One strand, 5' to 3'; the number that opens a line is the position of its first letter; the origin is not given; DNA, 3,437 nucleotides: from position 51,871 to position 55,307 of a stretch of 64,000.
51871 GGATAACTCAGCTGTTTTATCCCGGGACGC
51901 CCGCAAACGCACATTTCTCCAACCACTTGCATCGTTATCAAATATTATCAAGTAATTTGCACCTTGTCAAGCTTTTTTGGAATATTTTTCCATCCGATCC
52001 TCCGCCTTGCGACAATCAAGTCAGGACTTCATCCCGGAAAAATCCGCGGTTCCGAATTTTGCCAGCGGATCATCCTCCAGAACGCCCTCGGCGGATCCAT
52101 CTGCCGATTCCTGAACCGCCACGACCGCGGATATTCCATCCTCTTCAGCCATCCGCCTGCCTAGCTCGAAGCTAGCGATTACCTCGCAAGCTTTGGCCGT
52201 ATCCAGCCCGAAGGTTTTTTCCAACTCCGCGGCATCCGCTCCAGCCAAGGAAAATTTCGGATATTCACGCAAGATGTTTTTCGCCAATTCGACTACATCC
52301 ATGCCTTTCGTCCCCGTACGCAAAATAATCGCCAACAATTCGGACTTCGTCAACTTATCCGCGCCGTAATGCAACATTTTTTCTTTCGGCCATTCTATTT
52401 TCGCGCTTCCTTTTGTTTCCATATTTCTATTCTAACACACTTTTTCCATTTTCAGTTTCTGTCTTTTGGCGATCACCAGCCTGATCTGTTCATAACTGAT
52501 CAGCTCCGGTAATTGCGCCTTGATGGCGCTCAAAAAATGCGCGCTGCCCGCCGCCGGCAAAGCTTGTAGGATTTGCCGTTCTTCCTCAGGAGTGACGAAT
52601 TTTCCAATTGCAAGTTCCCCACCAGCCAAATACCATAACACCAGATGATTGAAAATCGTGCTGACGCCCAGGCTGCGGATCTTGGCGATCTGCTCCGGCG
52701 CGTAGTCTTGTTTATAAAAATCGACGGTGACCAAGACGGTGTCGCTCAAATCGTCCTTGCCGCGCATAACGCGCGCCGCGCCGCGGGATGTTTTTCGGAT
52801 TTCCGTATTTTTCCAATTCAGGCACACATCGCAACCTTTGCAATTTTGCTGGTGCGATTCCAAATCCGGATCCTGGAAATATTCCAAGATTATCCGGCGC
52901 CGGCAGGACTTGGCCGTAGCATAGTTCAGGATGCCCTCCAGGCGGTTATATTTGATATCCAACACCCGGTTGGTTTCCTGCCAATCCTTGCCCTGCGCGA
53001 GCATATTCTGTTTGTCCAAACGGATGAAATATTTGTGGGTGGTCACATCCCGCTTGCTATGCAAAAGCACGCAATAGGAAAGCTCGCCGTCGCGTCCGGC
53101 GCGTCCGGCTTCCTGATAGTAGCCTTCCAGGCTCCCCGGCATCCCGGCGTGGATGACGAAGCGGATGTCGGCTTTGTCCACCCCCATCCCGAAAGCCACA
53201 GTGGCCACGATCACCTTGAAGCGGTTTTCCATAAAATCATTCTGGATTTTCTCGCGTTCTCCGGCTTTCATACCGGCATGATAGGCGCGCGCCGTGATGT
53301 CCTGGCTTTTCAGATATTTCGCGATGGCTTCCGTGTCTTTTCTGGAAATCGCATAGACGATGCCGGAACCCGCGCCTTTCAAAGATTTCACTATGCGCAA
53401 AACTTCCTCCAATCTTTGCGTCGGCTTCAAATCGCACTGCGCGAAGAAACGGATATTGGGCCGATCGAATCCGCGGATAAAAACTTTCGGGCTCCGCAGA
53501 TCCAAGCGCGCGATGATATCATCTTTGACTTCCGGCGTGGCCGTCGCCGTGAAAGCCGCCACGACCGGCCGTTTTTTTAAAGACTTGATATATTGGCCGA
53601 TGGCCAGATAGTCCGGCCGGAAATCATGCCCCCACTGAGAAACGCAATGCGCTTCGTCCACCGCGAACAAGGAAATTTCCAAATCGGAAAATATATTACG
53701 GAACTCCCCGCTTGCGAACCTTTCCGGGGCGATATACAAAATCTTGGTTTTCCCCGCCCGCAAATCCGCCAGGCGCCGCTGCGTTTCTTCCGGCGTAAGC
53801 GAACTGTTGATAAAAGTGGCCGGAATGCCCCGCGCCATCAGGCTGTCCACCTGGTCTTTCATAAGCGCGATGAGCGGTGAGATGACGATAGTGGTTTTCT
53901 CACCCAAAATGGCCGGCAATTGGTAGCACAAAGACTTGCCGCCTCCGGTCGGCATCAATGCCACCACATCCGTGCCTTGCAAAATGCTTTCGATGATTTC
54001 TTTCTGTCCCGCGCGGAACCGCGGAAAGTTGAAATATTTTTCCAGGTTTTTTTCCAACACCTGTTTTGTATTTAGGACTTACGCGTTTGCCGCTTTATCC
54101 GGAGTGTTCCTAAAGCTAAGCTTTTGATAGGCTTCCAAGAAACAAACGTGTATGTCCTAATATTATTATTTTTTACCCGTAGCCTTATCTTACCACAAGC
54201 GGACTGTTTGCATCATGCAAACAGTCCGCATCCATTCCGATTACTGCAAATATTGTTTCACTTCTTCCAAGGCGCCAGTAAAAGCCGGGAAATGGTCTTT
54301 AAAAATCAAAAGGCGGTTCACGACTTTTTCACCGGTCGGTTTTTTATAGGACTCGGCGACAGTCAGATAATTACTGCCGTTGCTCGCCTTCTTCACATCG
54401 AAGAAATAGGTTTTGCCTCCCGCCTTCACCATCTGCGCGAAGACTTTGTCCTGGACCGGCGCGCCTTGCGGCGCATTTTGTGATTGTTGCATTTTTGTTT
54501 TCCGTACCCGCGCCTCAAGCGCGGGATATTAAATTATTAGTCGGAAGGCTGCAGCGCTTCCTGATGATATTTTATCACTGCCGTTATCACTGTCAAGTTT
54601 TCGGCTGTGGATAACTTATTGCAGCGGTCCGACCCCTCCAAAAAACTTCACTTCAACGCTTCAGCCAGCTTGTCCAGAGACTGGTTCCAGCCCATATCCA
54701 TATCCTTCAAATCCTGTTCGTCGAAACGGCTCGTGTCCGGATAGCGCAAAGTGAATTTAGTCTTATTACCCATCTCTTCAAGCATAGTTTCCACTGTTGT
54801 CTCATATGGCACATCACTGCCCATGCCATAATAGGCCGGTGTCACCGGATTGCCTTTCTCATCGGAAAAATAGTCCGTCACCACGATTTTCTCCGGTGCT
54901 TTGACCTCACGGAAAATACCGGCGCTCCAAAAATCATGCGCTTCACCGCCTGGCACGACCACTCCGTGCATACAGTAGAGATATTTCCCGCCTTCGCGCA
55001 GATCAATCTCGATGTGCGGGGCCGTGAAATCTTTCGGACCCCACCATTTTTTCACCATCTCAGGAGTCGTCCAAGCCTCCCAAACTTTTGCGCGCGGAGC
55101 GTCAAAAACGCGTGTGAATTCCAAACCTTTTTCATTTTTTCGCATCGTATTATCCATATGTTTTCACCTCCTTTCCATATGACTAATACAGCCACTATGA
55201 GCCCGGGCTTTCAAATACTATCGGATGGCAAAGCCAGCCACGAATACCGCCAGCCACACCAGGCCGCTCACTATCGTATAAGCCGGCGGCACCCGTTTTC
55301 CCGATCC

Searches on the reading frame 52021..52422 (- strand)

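Call 12: search_protein_families(library=pfam, proteins=[window:52021-52422:-], max_evalue=0.01)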
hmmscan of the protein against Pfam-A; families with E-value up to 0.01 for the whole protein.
window:52021-52422:- (133 aa): 1 family
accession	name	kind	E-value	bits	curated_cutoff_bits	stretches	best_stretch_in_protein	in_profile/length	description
PF20582.4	UPF0758_N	-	3.3e-19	69.2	27.1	1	9-79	7-77/77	UPF0758 N-terminal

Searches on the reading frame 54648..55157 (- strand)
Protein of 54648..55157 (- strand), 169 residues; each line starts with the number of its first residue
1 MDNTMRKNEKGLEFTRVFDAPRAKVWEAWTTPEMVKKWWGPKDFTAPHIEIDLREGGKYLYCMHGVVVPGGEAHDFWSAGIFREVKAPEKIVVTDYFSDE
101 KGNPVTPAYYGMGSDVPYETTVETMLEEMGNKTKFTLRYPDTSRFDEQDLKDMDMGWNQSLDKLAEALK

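Call 12: search_protein_families(library=pfam, proteins=[window:54648-55157:-], max_evalue=0.01)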
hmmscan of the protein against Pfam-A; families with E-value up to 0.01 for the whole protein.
window:54648-55157:- (169 aa): 1 family
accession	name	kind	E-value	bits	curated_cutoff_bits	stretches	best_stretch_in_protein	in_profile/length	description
PF08327.17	AHSA1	-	7.2e-28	97.8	22.1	1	19-168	1-124/125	Activator of Hsp90 ATPase homolog 1-like protein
